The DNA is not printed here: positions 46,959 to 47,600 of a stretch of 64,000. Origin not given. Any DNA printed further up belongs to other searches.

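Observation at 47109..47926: Phage-endolysin-like M15 zinc peptidase lacking a signal peptide, translationally coupled to a lipoprotein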

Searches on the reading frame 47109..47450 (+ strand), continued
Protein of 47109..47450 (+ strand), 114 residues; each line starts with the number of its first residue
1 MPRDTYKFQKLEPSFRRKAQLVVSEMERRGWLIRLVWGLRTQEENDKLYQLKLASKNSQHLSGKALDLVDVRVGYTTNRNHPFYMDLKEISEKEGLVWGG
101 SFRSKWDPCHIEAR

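Call 72: search_protein_families(library=pfam, proteins=[L052:13626-14126:+, L052:14168-14725:+, L052:11154-11906:+, L052:17575-18789:+, L052:15906-16436:+, L008:8529-8930:+, L008:4438-7899:+, L011:6809-7525:+], max_evalue=0.01)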
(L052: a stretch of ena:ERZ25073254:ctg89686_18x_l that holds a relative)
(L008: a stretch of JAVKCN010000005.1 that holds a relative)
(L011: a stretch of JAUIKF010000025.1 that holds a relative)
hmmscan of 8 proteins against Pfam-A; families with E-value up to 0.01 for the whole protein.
L052:13626-14126:+ (167 aa): 0 families

L052:14168-14725:+ (186 aa): 0 families

L052:11154-11906:+ (251 aa): 0 families

L052:17575-18789:+ (405 aa): 0 families

L052:15906-16436:+ (177 aa): 0 families

L008:8529-8930:+ (134 aa): 0 families

L008:4438-7899:+ (1154 aa): 6 families
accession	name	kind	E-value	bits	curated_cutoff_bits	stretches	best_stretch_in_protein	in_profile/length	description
PF22352.2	K319L-like_PKD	-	1.5e-10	41.4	27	1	512-594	1-84/84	K319L-like, PKD domain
PF18962.6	Por_Secre_tail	-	7.8e-08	32.9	27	1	1069-1148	1-75/75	Secretion system C-terminal sorting domain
PF18911.6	PKD_4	-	1.8e-06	28.3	27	1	506-594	2-85/85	PKD domain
PF17803.7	Cadherin_4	-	0.00027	21.8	25.1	1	397-462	1-65/71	Bacterial cadherin-like domain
PF17963.7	Big_9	-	0.0038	18.5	23.6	1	407-497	1-88/89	Bacterial Ig domain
PF21027.3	Sde0182_C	-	0.0038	18.2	27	0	528-567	1-36/83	Cellulose-binding protein Sde0182, C-terminal domain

L011:6809-7525:+ (239 aa): 1 family
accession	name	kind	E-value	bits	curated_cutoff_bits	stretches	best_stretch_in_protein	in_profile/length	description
PF01476.26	LysM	-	0.00017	21.9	20.9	0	7-25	1-19/43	LysM domain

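Call 76: search_protein_representatives(alignment_id=A3)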
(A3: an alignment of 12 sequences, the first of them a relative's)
Query: 12 sequences, 144 profile positions. Proteins with E-value up to 0.001 (for the whole library): 84; up to 1e-10: 64; up to 1e-30: 35. The best 84 are listed.
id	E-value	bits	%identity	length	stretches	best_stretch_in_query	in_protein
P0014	1.3e-58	213.1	-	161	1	4-143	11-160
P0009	2.1e-57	209.1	-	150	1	3-143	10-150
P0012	3.4e-57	208.5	-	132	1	20-143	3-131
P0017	3.4e-52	192.2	-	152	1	3-143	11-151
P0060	3.2e-50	185.8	-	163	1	5-143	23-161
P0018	6.8e-46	171.8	-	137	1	10-143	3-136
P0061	5.8e-43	162.3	-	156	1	17-143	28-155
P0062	2.6e-42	160.2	-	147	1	13-143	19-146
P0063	6.1e-41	155.7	-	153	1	10-143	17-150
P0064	1.0e-39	151.8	-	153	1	4-144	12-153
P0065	2.1e-39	150.8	-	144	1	3-143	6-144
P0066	3.8e-38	146.7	-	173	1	17-143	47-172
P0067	5.6e-38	146.1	-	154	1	10-143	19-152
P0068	2.5e-37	144.0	-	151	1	23-143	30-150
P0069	4.6e-36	139.9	-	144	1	20-142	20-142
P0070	1.6e-35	138.2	-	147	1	19-143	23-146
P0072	2.7e-35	137.4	-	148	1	17-142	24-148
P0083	9.0e-33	129.3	-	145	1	18-143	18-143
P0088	2.2e-31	124.8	-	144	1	5-142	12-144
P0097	2.4e-25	105.2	-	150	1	4-143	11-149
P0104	5.9e-20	87.7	-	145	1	4-144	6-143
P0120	2.3e-08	50.1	-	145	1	8-131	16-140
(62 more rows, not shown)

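Call 78: search_solved_structures(query=A4, max_evalue=1, show_alignments=2)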
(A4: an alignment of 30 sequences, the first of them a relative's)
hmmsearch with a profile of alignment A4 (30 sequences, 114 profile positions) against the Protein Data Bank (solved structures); distinct sequences matched with E-value up to 1: 9.
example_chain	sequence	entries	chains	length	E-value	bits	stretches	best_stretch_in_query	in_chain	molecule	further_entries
2vo9_A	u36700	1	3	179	4.7e-14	55.7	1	14-113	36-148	L-ALANYL-D-GLUTAMATE PEPTIDASE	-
8q2g_A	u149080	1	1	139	2.3e-13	53.5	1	5-113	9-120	Peptidoglycan L-alanyl-D-glutamate endopeptidase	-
23ri_A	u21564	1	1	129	1e-12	51.3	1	5-113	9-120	Peptidase M15C domain-containing protein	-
5opz_A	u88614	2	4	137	1.8e-12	50.6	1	3-113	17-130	ChiX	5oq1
6akv_A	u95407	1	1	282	2.1e-12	50.4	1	7-113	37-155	LysB4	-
2mxz_A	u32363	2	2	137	7.2e-07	32.5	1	5-108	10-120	L-alanyl-D-glutamate peptidase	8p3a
7uek_A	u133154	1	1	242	0.0012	22.2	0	13-51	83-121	OT3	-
4ox3_A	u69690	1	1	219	0.086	16.2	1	18-79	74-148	Putative carboxypeptidase YodJ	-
3cdh_A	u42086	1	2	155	0.62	13.4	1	5-62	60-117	Transcriptional regulator, MarR family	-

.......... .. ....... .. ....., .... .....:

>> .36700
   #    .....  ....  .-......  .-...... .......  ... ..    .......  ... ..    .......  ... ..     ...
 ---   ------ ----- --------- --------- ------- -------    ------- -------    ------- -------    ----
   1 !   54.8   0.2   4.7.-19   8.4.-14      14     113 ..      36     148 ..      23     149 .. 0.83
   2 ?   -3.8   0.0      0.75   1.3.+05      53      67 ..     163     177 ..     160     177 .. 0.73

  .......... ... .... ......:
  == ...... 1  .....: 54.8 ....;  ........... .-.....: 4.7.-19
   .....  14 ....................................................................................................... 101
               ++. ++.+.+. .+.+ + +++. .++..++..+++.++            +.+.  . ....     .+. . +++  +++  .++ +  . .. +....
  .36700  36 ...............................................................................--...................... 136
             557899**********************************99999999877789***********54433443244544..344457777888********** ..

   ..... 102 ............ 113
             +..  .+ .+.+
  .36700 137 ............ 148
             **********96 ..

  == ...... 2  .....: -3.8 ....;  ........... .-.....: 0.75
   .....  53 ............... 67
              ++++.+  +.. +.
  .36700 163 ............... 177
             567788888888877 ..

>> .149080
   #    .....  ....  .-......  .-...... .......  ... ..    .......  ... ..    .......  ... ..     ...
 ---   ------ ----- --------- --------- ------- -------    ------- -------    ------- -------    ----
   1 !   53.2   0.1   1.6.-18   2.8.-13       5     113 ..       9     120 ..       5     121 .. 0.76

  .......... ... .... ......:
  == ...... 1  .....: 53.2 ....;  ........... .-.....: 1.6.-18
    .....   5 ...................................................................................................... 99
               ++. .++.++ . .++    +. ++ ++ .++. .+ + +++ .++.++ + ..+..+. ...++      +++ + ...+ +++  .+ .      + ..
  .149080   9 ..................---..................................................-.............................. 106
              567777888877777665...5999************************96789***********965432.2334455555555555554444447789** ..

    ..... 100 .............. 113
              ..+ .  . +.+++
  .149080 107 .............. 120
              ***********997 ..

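Call 86: list_cluster_members(proteins=[P0083, P0069, P0065, P0088, P0104, P0072, P0120, P0097, P0062, P0070])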
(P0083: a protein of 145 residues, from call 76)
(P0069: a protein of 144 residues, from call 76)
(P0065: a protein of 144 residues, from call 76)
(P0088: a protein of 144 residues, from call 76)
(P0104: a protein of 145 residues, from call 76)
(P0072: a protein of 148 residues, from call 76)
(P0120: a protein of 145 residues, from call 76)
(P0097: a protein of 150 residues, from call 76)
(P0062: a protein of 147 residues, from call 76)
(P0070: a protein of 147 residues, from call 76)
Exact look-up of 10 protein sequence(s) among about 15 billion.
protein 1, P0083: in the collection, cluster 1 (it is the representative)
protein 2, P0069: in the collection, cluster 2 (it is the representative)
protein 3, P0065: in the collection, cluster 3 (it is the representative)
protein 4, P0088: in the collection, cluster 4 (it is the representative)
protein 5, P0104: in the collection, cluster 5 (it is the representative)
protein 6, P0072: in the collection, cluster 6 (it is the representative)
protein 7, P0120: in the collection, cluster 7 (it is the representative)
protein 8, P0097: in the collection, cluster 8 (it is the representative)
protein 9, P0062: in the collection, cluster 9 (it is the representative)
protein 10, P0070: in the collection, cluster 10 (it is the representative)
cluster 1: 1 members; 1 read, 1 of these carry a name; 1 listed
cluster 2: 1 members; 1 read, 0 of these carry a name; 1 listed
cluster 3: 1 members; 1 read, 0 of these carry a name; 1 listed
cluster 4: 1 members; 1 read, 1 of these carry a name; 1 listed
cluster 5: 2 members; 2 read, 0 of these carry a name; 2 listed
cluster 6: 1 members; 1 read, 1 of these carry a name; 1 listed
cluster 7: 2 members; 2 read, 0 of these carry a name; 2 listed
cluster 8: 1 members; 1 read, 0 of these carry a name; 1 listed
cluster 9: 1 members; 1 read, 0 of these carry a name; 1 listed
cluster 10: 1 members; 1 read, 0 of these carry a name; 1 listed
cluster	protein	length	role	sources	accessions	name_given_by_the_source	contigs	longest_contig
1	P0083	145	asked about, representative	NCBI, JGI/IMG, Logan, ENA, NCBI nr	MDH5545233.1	MAG: hypothetical protein OEZ43_06550 [Gammaproteobacteria bacterium] | hypothetical protein [Gammaproteobacteria bacterium]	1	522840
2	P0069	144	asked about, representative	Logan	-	-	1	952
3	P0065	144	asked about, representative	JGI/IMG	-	-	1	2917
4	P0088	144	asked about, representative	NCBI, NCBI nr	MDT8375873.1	MAG: hypothetical protein RQ867_03930 [Mariprofundaceae bacterium] | hypothetical protein [Mariprofundaceae bacterium]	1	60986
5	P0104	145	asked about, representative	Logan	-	-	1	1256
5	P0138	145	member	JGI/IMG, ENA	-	-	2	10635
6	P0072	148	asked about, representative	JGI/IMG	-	hypothetical protein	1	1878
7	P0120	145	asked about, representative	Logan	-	-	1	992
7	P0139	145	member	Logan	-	-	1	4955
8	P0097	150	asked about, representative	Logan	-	-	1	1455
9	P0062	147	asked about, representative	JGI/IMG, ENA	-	-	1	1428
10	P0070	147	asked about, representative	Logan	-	-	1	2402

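Call 87: search_dna_similar(query=P0025, collection=plasmids, mode=protein, max_evalue=0.001, max_rows=15)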
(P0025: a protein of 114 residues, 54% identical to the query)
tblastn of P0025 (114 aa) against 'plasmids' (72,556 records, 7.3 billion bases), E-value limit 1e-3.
No match.

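Call 92: search_protein_families(library=padloc, proteins=[window:47109-47450:+], max_evalue=0.01)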
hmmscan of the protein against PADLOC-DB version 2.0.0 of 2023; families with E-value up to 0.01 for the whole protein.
window:47109-47450:+ (114 aa): 0 families

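Call 98: fold_search(model_id=the predicted structure, library=viral)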
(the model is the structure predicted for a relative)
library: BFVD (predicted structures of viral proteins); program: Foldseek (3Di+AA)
matches with E <= 10: 727; with E <= 0.001: 0
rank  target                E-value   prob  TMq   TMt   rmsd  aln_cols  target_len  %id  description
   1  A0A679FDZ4            9.5e-02  0.14  0.16  0.06  26.3       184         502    6  Phage tail fiber protein [Cronobacter phage vB_CsaP_009]
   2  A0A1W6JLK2            1.1e-01  0.35  0.24  0.24  16.6       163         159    8  Uncharacterized protein [Lactococcus phage AM8]
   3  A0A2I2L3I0            1.1e-01  0.07  0.12  0.08  18.3       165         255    8  Uncharacterized protein [Orpheovirus IHUMI-LCC2]
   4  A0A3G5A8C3            1.4e-01  0.44  0.26  0.15  11.5       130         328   10  Uncharacterized protein [Hyperionvirus sp.]
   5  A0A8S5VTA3            1.4e-01  0.38  0.25  0.21  17.4       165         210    7  (no name in the UniProt tables at hand)
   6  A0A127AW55            1.7e-01  0.47  0.20  0.24  13.0        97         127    7  Uncharacterized protein [Bacillus phage SP-15]
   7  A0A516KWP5            1.9e-01  0.16  0.15  0.13  28.2       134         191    9  (no name in the UniProt tables at hand)
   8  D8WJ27                2.0e-01  0.28  0.26  0.09  21.9       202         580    7  Hemagglutinin-neuraminidase [Tuhoko virus 1]
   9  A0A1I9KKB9            2.0e-01  0.14  0.20  0.10  19.5       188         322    8  Putative SSB protein [Lactobacillus phage SA-C12]
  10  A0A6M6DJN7            2.4e-01  0.11  0.15  0.09  19.1       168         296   10  (no name in the UniProt tables at hand)
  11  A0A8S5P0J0            2.5e-01  0.75  0.22  0.45  14.4        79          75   13  Uncharacterized protein [Siphoviridae sp. ctR6G4]
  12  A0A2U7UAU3            2.6e-01  0.21  0.24  0.15  21.8       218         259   10  Uncharacterized protein [Pandoravirus quercus]
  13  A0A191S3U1            2.6e-01  0.09  0.12  0.07  24.3       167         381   10  U20 protein [macacine betaherpesvirus 9]
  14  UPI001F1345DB         2.9e-01  0.10  0.17  0.11  18.5       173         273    9  (no name look-up for this kind of identifier)
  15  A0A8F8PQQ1            3.1e-01  0.15  0.19  0.11  23.2       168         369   10  Transmembrane protein [Clandestinovirus]
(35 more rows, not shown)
